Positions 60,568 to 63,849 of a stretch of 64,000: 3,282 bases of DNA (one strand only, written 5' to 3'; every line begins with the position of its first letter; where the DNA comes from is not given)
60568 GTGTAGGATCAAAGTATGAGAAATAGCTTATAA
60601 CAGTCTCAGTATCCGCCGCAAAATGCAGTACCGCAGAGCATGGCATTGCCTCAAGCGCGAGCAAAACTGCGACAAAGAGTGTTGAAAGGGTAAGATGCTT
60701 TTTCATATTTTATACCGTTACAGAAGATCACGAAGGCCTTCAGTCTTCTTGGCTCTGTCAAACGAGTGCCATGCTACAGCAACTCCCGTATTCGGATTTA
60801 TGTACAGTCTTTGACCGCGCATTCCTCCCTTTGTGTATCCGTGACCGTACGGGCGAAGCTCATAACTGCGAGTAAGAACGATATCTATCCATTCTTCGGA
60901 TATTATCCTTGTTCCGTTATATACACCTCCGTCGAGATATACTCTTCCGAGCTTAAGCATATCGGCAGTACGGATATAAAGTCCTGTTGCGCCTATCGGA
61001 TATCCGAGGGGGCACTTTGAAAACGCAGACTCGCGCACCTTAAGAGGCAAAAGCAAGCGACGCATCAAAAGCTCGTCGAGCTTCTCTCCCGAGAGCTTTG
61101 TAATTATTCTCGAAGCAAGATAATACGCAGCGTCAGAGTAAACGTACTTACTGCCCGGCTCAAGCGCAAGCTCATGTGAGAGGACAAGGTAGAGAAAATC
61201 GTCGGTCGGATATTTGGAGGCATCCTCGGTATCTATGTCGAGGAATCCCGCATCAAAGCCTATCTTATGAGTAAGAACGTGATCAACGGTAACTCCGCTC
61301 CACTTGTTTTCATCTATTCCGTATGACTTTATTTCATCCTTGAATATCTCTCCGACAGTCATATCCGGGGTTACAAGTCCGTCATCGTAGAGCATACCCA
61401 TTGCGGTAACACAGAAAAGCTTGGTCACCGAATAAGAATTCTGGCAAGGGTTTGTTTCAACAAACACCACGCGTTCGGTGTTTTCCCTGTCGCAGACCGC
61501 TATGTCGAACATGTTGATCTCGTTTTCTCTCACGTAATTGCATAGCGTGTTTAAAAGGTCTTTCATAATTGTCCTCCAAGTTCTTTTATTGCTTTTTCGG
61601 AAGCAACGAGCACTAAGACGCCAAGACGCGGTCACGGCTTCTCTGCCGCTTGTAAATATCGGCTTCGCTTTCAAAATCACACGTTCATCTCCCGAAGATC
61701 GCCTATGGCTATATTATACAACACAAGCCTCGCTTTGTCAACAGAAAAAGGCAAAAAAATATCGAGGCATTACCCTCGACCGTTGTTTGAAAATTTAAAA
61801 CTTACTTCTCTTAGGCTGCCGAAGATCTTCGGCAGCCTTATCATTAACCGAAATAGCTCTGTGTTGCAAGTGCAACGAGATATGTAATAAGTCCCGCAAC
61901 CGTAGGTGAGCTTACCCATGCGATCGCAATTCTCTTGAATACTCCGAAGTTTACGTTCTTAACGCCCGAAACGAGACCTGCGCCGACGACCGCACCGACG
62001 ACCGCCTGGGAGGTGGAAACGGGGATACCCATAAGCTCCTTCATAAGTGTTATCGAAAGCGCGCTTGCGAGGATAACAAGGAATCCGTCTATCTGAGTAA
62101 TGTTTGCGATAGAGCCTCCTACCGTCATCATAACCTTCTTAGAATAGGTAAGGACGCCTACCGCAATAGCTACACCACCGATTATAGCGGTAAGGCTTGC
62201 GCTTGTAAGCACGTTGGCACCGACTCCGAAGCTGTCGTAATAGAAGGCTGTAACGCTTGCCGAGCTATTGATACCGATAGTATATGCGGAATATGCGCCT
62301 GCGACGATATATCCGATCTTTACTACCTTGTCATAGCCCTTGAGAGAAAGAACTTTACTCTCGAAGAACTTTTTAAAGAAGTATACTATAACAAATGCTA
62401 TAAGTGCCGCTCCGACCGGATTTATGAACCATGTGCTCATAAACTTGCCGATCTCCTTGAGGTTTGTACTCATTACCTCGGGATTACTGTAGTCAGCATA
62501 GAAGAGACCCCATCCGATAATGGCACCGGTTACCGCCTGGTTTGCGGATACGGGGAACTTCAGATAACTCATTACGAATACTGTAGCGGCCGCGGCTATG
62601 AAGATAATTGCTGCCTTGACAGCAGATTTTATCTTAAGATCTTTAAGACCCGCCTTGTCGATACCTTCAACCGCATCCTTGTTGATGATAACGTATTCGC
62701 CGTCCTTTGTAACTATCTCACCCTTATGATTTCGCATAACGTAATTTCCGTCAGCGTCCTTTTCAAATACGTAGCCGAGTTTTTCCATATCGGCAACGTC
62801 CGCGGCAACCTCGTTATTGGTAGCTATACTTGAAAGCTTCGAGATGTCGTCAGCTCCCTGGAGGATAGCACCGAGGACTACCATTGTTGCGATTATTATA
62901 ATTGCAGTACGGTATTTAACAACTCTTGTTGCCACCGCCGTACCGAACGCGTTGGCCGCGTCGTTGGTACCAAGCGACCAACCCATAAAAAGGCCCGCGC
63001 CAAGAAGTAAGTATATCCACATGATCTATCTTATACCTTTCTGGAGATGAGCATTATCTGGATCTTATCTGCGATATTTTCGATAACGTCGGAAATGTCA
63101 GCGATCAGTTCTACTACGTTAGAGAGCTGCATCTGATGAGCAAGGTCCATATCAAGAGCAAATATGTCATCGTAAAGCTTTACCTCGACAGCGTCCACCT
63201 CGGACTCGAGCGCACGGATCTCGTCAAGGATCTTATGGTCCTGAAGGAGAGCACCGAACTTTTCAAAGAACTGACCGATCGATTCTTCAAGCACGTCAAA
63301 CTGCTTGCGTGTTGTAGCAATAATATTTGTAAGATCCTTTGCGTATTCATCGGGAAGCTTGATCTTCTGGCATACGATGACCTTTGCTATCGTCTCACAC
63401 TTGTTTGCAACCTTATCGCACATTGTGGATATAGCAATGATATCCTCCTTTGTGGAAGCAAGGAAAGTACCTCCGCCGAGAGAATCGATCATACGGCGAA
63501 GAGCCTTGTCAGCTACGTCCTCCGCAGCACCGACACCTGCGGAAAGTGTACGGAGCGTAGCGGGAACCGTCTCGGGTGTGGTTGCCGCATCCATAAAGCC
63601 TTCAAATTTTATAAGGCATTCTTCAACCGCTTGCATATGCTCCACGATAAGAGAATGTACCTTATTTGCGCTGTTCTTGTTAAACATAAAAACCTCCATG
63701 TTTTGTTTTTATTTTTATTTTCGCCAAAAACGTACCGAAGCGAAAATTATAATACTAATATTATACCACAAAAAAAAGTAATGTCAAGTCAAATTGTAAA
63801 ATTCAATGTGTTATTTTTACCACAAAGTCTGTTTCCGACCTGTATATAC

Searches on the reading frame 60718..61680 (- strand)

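Call 74: search_protein_families(library=pfam, proteins=[window:60718-61680:-], max_evalue=0.00001)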
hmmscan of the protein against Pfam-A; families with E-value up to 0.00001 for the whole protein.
window:60718-61680:- (320 aa): 1 family
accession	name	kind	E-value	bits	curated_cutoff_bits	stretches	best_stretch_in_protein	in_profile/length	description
PF00144.29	Beta-lactamase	-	4.2e-25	89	27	1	83-303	53-305/329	Beta-lactamase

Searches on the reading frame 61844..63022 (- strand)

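Call 74: search_protein_families(library=pfam, proteins=[window:61844-63022:-], max_evalue=0.00001)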
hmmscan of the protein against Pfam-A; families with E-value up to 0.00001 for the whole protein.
window:61844-63022:- (392 aa): 1 family
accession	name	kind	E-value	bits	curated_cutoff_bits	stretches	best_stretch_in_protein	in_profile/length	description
PF01384.25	PHO4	-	3.2e-45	155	33.7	2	137-379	65-349/350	Phosphate transporter family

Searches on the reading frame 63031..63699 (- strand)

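Call 75: search_protein_families(library=pfam, proteins=[window:63031-63699:-], max_evalue=0.00001)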
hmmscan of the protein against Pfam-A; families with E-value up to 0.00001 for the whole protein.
window:63031-63699:- (222 aa): 1 family
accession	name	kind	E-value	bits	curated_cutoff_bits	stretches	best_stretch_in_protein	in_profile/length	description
PF01865.21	PhoU_div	-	2.2e-21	76.6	24.4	1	17-218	12-213/214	Protein of unknown function DUF47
